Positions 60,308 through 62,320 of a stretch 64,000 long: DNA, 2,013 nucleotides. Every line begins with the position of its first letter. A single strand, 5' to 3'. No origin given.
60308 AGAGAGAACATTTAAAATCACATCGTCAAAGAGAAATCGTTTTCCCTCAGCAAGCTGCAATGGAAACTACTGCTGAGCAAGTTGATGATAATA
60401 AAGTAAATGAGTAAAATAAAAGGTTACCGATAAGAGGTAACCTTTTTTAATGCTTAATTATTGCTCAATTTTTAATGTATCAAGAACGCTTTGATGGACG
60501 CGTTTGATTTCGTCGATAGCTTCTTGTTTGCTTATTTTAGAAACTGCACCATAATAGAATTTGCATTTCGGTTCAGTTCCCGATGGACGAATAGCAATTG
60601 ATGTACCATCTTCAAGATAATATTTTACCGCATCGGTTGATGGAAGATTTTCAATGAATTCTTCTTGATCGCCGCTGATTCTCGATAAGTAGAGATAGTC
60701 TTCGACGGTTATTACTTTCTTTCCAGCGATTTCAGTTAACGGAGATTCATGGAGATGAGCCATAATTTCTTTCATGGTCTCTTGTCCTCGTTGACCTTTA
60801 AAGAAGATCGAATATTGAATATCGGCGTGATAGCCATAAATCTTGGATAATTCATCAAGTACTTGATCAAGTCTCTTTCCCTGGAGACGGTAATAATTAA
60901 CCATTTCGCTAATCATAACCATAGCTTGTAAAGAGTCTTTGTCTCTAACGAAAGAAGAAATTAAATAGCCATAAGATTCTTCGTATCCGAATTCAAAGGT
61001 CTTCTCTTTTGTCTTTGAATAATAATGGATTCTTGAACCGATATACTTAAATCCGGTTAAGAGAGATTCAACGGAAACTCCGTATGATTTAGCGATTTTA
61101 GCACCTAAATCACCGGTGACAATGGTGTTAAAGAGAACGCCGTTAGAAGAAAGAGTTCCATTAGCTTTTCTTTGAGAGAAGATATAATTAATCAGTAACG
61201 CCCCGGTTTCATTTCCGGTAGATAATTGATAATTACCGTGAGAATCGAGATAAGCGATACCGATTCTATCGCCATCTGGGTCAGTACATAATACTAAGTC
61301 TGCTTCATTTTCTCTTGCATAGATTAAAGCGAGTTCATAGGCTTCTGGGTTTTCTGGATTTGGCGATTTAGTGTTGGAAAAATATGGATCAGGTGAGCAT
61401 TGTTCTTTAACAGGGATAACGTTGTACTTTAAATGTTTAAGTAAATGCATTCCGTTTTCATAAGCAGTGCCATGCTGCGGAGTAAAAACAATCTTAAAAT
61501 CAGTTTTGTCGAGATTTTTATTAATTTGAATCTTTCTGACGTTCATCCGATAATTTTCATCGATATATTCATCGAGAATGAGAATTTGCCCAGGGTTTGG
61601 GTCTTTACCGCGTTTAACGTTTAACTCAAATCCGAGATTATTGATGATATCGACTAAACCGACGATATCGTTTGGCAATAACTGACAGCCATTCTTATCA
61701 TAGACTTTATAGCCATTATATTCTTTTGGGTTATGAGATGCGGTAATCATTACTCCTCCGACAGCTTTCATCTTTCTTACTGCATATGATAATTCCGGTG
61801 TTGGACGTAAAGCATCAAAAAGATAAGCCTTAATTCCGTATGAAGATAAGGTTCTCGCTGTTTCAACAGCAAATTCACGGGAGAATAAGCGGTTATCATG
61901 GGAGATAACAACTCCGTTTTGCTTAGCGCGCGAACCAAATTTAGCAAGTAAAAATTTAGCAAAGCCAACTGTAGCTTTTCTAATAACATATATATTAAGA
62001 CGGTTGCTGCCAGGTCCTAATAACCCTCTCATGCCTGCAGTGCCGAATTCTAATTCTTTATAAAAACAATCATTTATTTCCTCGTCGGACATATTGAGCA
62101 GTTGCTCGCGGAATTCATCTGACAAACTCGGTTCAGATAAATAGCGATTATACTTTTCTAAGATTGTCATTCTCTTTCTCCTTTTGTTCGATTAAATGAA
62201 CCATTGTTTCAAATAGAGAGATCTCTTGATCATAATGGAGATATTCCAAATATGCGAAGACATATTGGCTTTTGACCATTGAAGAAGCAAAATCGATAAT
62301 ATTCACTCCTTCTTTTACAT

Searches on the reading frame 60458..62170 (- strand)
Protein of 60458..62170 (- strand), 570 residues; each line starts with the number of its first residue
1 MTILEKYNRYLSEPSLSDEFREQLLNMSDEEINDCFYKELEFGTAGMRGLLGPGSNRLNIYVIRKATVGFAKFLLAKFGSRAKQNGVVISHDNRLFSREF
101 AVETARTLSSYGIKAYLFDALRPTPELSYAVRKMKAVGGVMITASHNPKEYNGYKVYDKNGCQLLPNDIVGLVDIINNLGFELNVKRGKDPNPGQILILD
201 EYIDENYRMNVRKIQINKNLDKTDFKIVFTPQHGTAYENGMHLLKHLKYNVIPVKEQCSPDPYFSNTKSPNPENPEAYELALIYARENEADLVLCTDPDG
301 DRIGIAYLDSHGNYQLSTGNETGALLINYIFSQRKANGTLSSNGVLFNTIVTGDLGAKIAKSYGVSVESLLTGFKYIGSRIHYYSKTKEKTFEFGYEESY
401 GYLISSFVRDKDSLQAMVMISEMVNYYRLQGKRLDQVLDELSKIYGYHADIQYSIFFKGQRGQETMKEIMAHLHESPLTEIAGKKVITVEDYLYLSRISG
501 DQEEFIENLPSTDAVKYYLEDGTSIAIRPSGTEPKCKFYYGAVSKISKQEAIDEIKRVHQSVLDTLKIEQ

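Call 69: search_protein_families(library=pfam, proteins=[window:60458-62170:-], max_evalue=0.00001)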
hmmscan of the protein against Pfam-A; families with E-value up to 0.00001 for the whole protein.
window:60458-62170:- (570 aa): 4 families
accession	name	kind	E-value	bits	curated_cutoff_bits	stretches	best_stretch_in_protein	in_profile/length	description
PF02878.22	PGM_PMM_I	-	5.4e-39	133.5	22.5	1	41-179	3-134/138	Phosphoglucomutase/phosphomannomutase, alpha/beta/alpha domain I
PF02879.22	PGM_PMM_II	-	8e-23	81.4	29.3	1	209-309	5-100/103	Phosphoglucomutase/phosphomannomutase, alpha/beta/alpha domain II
PF02880.22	PGM_PMM_III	-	8.5e-15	55.3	20.7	1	319-442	2-112/115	Phosphoglucomutase/phosphomannomutase, alpha/beta/alpha domain III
PF00408.26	PGM_PMM_IV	-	7.8e-07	29.5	23.1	1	511-553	22-63/68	Phosphoglucomutase/phosphomannomutase, C-terminal domain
